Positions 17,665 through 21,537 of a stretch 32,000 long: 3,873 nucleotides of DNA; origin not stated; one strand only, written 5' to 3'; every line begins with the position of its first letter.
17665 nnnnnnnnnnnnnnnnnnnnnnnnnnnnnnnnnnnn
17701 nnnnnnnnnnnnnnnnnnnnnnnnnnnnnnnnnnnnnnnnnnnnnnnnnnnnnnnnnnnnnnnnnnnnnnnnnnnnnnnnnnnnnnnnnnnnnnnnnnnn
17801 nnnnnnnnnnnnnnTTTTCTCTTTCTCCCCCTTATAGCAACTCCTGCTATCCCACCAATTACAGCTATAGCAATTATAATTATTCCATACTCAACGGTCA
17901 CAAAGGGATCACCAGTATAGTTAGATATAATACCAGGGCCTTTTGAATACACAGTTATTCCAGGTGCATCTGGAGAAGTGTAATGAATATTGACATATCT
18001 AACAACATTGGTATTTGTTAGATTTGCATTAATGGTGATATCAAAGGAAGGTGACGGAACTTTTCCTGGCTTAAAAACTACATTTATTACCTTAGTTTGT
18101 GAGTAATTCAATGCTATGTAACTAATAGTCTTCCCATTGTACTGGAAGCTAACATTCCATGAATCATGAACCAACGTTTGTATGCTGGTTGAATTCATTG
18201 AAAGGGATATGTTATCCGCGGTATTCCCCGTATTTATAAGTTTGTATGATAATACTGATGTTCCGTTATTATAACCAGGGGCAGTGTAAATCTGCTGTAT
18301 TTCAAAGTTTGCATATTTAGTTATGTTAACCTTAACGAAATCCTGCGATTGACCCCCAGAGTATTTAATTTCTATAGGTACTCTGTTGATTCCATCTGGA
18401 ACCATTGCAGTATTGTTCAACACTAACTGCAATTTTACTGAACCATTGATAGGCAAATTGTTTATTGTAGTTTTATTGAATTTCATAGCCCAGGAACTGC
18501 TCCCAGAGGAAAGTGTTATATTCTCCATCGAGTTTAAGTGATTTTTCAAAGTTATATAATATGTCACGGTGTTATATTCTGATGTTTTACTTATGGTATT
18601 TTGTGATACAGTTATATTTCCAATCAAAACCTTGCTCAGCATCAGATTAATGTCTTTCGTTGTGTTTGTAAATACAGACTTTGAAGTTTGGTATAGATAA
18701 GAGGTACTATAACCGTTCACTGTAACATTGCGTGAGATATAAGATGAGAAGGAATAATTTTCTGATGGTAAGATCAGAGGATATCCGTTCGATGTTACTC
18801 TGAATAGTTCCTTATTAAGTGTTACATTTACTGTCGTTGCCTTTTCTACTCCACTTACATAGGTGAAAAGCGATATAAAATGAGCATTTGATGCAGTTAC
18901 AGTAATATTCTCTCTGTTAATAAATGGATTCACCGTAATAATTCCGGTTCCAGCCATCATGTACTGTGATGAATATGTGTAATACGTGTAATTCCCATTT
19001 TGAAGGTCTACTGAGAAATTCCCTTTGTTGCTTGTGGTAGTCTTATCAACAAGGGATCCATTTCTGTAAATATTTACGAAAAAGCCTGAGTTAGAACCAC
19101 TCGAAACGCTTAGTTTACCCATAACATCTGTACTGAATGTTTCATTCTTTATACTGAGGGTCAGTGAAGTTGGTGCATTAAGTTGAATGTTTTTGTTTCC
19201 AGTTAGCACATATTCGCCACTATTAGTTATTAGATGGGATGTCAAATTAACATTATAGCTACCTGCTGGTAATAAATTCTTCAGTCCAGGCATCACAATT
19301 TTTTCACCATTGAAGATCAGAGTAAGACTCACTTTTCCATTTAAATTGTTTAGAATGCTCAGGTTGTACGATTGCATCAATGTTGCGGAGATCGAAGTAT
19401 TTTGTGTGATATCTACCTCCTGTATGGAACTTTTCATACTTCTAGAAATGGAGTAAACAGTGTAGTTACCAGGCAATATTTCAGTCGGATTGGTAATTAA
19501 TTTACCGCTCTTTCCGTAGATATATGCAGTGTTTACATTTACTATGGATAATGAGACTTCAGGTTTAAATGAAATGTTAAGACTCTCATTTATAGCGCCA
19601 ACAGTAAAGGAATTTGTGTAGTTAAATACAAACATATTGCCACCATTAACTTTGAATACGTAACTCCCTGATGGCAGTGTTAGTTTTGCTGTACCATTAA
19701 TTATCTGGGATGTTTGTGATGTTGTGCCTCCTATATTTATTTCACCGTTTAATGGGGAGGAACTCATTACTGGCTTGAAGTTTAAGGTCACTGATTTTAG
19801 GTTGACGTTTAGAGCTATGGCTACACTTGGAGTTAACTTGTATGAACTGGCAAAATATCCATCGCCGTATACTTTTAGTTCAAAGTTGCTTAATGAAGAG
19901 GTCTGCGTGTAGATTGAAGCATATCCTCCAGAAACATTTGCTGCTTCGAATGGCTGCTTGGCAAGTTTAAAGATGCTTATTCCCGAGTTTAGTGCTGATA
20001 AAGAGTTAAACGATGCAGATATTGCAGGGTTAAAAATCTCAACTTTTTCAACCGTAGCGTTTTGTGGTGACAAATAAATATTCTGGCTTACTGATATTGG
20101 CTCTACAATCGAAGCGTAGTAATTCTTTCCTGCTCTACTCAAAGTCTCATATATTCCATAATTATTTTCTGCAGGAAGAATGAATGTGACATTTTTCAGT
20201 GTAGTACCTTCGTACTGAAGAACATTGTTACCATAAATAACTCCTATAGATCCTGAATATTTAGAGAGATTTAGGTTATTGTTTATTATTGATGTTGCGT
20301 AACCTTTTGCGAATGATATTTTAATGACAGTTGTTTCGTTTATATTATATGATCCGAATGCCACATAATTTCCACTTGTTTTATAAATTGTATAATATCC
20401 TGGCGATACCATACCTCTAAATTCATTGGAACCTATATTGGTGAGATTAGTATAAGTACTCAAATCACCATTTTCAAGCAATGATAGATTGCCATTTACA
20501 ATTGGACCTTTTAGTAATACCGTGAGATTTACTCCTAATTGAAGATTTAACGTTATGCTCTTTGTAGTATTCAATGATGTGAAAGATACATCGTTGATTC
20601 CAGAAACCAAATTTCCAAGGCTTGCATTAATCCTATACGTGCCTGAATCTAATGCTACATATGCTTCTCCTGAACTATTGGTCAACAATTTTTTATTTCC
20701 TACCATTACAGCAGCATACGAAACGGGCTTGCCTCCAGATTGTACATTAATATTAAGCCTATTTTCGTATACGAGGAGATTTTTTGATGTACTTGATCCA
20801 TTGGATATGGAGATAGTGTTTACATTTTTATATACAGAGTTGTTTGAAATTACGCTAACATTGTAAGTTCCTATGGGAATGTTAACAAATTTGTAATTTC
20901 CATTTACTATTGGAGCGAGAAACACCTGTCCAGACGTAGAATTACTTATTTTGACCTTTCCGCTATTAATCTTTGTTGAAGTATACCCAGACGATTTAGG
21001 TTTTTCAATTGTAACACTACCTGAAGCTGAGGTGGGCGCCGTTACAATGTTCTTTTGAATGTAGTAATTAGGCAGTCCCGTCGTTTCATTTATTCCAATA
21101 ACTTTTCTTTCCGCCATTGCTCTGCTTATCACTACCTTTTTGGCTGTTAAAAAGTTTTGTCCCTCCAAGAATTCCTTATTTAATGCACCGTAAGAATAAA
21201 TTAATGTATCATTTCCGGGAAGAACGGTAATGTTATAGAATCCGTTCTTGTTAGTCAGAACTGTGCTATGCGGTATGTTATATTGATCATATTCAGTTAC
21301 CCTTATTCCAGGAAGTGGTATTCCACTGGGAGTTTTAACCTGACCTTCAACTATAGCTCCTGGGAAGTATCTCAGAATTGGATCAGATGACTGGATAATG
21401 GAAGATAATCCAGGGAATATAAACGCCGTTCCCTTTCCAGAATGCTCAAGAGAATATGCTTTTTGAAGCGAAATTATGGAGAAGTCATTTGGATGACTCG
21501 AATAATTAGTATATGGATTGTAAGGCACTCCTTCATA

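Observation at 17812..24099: AglB oligosaccharyltransferase fused to a ~1180-aa sequon-saturated surface-domain array with a second membrane anchor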

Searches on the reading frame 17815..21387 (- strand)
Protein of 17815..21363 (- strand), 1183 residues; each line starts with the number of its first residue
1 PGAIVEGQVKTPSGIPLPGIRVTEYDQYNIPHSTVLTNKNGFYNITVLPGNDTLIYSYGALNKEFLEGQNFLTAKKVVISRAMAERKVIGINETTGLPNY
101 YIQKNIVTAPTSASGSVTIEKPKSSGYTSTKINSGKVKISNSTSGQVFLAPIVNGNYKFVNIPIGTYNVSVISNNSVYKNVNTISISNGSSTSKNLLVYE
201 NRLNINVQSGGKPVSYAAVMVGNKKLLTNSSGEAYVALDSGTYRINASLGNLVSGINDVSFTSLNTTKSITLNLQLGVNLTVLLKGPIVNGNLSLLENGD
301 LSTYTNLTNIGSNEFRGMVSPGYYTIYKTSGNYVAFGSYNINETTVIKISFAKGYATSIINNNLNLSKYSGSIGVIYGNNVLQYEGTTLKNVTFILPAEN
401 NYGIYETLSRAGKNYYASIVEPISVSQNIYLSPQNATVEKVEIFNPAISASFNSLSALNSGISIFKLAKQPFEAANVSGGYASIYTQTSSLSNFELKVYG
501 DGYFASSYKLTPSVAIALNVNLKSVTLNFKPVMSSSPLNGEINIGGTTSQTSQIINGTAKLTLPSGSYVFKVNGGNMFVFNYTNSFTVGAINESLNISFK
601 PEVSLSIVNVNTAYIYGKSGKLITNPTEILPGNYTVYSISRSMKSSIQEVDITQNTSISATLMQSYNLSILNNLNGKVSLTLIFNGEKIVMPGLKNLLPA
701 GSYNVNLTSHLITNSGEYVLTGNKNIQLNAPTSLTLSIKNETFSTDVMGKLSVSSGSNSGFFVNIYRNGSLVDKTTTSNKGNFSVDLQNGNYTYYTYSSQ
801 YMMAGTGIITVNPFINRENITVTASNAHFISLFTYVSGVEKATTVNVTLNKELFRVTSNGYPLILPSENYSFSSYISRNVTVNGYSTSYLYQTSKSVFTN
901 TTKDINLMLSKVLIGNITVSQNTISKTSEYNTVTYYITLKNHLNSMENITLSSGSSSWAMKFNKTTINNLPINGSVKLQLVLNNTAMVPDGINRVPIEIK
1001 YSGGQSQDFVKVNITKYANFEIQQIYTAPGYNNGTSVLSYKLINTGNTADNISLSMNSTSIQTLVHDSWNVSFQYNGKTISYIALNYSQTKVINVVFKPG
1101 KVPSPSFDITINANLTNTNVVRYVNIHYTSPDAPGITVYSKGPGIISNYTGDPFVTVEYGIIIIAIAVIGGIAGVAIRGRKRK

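Call 30: search_protein_representatives(protein=window:17815-21363:-)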
Query: 1183 residues. Proteins with E-value up to 0.001 (for the whole library): 123; up to 1e-10: 68; up to 1e-30: 22. The best 123 are listed.
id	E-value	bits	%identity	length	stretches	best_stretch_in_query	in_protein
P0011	3.3e-169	581.4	35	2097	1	1-1182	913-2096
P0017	2.3e-161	555.4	35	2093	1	1-1183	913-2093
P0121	3.2e-144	498.7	99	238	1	946-1183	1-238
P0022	1.2e-109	384.2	30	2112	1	1-1183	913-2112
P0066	1.9e-100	353.8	30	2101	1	1-1182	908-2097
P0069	4.7e-96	339.2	29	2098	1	1-1182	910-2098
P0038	5.2e-91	322.5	27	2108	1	1-1182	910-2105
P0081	2.6e-88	313.6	29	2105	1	1-1182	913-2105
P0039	3.7e-87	309.8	29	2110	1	1-1181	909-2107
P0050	8.5e-82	292.0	30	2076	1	1-1182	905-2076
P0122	1.7e-80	287.7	29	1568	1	1-1181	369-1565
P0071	9.0e-79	282.0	28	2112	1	1-1182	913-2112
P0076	1.6e-73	264.6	28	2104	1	1-1182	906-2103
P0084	1.6e-69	251.3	28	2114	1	1-1182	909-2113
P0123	1.2e-66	241.9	29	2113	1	1-1182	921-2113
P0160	1.1e-12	63.1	32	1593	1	1-276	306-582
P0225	3.7e-04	34.9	41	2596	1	2-59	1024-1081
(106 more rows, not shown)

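Call 56: search_protein_families(library=pfam, alignment_id=A3, max_evalue=0.01)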
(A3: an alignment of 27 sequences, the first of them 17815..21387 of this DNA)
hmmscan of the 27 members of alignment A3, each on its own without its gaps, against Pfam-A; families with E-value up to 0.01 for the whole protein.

A. member 1, window:17815-21387:- (1191 aa): 2 families
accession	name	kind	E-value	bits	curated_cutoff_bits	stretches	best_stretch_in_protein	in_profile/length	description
PF13620.12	CarboxypepD_reg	-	1.1e-13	51.7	32.3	1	13-66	2-56/82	Carboxypeptidase regulatory-like domain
PF25020.1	TTR_TEN1-4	-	0.00027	21.2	27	1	11-58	7-52/86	Teneurin TTR-like domain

B. families by the number of members that match (of 27 scanned): 32 families (the first 25 are shown)
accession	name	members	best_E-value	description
PF13620.12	CarboxypepD_reg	27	5.2e-67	Carboxypeptidase regulatory-like domain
PF07210.18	DUF1416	16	7.2e-11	Protein of unknown function (DUF1416)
PF17210.9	SdrD_B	12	2.3e-28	SdrD B-like domain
PF11974.14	bMG3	12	1.2e-10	Bacterial alpha-2-macroglobulin MG3 domain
PF17802.7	SpaA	8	7e-11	Prealbumin-like fold domain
PF25020.1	TTR_TEN1-4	8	4.9e-06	Teneurin TTR-like domain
PF13715.12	CarbopepD_reg_2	6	1.7e-26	CarboxypepD_reg-like domain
PF11614.14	FixG_C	6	7e-08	IG-like fold at C-terminal of FixG, putative oxidoreductase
PF22902.2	NOMO1-like_9th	6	4e-07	BOS complex subunit NOMO1-like, beta sandwich domain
PF09430.16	EMC7_beta-sandw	6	3.3e-06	ER membrane protein complex subunit 7, beta-sandwich domain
PF22544.2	HYDIN_VesB_CFA65-like_Ig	6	0.00013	HYDIN/CFA65/VesB-like, Ig-like domain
PF23194.1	NOMO_5th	5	3.9e-14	NOMO fifth transthyretin-like domain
PF20598.4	DUF6795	5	1.8e-07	Domain of unknown function (DUF6795)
PF10633.15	NPCBM_assoc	3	8.2e-05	NPCBM-associated, NEW3 domain of alpha-galactosidase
PF10670.15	DUF4198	2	2.1e-08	Domain of unknown function (DUF4198)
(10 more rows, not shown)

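Call 57: predict_structure(alignment_id=A3)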
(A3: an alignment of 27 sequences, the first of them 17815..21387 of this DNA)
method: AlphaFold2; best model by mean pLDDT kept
length: 1191 residues; sequences in the alignment: 27
mean_pLDDT: 84.9   pTM: 0.44
mean pLDDT of the five models: 84.9, 83.6, 83.3, 79.8, 79.5
residues with pLDDT >= 90: 423; 70-90: 676; 50-70: 61; < 50: 31
segments of 3 or more residues with pLDDT < 50: 1-6, 1143-1161, 1186-1191
pLDDT, mean of each block of 10 residues (from residue 1): 50 90 88 86 88 88 89 86 87 78 76 89 90 79 91 87 91 91 83 88 89 83 85 84 84 84 83 86 85 86 89 85 88 90 91 90 90 69 92 80 91 87 90 90 89 85 85 90 89 85 87 78 82 88 87 80 90 79 71 72 85 87 87 84 89 90 88 88 77 85 88 88 82 90 86 91 77 91 90 91 91 91 89 93 89 91 90 94 82 76 92 91 86 85 91 89 87 89 91 84 89 87 89 79 89 90 85 87 91 90 89 88 85 86 46 43 61 73 49 37
secondary structure, 60 per line:
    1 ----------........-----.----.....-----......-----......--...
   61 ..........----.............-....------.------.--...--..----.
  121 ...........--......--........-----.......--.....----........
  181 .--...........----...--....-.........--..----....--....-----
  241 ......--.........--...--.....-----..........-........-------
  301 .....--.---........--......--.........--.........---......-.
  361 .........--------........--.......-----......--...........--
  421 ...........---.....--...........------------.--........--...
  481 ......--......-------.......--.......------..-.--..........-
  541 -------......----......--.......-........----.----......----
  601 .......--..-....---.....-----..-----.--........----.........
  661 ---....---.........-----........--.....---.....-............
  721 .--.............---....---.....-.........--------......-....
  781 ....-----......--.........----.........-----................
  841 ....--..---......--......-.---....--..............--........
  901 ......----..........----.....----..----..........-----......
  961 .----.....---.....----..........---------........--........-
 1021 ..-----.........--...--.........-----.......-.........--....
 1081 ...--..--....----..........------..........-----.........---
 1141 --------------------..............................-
elements in order (helices of 4 or more, strands of 3 or more residues): E11-18 E29-33 E39-44 E50-55 E58-70 E75-87 H89-92 E109-111 E120-131 E134-139 E142-149 E155-161 E164-168 E173-181 E184-194 E199-201 E204-207 E209-217 E226-229 E232-235 E241-246 E249-257 E260-262 E265-269 E275-284 E286-293 E301-305 E312-319 E322-327 E330-338 E341-349 E353-358 E360-369 E378-385 E388-394 E400-405 E408-418 E421-431 E435-439 E442-452 E468-475 E478-486 E489-494 E502-508 E511-517 E530-539 E548-553 E558-563 E566-572 E574-581 E591-596 E601-607 E613-616 E620-624 E640-647 E652-660 E664-667 E671-679 E685-692 E695-699 E703-707 E709-721 E724-736 E740-743 E747-751 E753-761 E770-775 E777-784 E790-795 E798-806 E811-819 E825-844 E852-857 E860-865 E871-874 E877-890 E893-906 E911-920 E925-929 E940-949 E955-961 E966-970 E974-978 E983-992 E1002-1009 E1012-1019 E1028-1036 E1044-1052 E1058-1064 H1066-1074 E1077-1083 E1090-1093 E1098-1107 E1114-1123 E1129-1137 H1161-1190

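Call 61: fold_search(model_id=the predicted structure, library=pdb)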
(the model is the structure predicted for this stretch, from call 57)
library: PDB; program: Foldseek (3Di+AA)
matches with E <= 10: 1842; with E <= 0.001: 176
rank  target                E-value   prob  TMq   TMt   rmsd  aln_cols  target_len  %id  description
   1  7som_D                5.3e-14  1.00  0.11  0.09  42.5      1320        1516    8  Ciliary C2 central pair apparatus isolated from Chlamydomonas reinhardtii (released 2022-04-13)
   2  5a42                  5.1e-13  1.00  0.08  0.07  41.0      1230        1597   10  Cryo-EM single particle 3D reconstruction of the native conformation of E. coli alpha-2-macroglobulin (ECAM) (released 2015-07-29)
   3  9ijj_h                1.1e-12  1.00  0.09  0.08  52.1      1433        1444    8  In situ structure of the central apparatus in mouse sperm axoneme. (released 2025-06-04)
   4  9ijj_4I               7.4e-12  1.00  0.11  0.05  113.2      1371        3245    7  In situ structure of the central apparatus in mouse sperm axoneme. (released 2025-06-04)
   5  9ijj_O                3.5e-11  1.00  0.10  0.09  115.1      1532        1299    7  In situ structure of the central apparatus in mouse sperm axoneme. (released 2025-06-04)
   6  8ayh_B                5.0e-11  1.00  0.08  0.09  36.0      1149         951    9  Structure of Complement C5 in Complex with small molecule inhibitor and CVF (released 2022-12-21)
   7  9ijj_4H               1.3e-10  1.00  0.11  0.05  113.3      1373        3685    8  In situ structure of the central apparatus in mouse sperm axoneme. (released 2025-06-04)
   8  9fx3_A                2.2e-10  1.00  0.10  0.10  35.7       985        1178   10  Structure of active human CD109 (released 2025-03-19)
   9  6fwv_A                2.5e-10  1.00  0.10  0.21  30.6       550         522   12  The Bacillus anthracis TIE protein (released 2018-08-08)
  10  7sqc_O0               2.5e-10  1.00  0.09  0.09  68.2      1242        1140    8  Ciliary C1 central pair apparatus isolated from Chlamydomonas reinhardtii (released 2022-04-13)
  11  6fwv_B                3.7e-10  1.00  0.10  0.20  30.3       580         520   11  The Bacillus anthracis TIE protein (released 2018-08-08)
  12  8oq3_A                7.3e-10  1.00  0.09  0.08  35.5      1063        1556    8  Structure of methylamine treated human complement C3 (released 2024-02-21)
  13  8q6t_I                7.3e-10  0.99  0.07  0.08  106.9      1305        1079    9  Helical reconstruction of the relaxed thick filament from FIB milled left ventricular mouse myofibrils (released 2023-11-01)
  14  4u48                  1.1e-09  1.00  0.09  0.07  43.1      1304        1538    9  Crystal structure of Salmonella alpha-2-macroglobulin (released 2014-09-17)
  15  5i5k_A                1.6e-09  1.00  0.08  0.07  35.9      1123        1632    8  Structure of complement C5 in complex with eculizumab (released 2016-03-16)
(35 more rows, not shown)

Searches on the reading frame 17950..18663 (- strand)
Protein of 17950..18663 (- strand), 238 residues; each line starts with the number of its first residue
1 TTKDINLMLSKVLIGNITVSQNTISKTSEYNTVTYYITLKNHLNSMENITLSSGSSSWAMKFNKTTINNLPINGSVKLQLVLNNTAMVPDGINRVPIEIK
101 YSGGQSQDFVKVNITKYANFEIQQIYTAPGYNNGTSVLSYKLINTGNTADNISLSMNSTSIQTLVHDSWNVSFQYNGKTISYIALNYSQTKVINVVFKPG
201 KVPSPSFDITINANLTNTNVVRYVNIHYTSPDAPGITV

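Call 89: search_protein_families(library=pfam, proteins=[window:17950-18663:-], max_evalue=1)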
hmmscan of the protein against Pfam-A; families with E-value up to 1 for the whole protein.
window:17950-18663:- (238 aa): 0 families
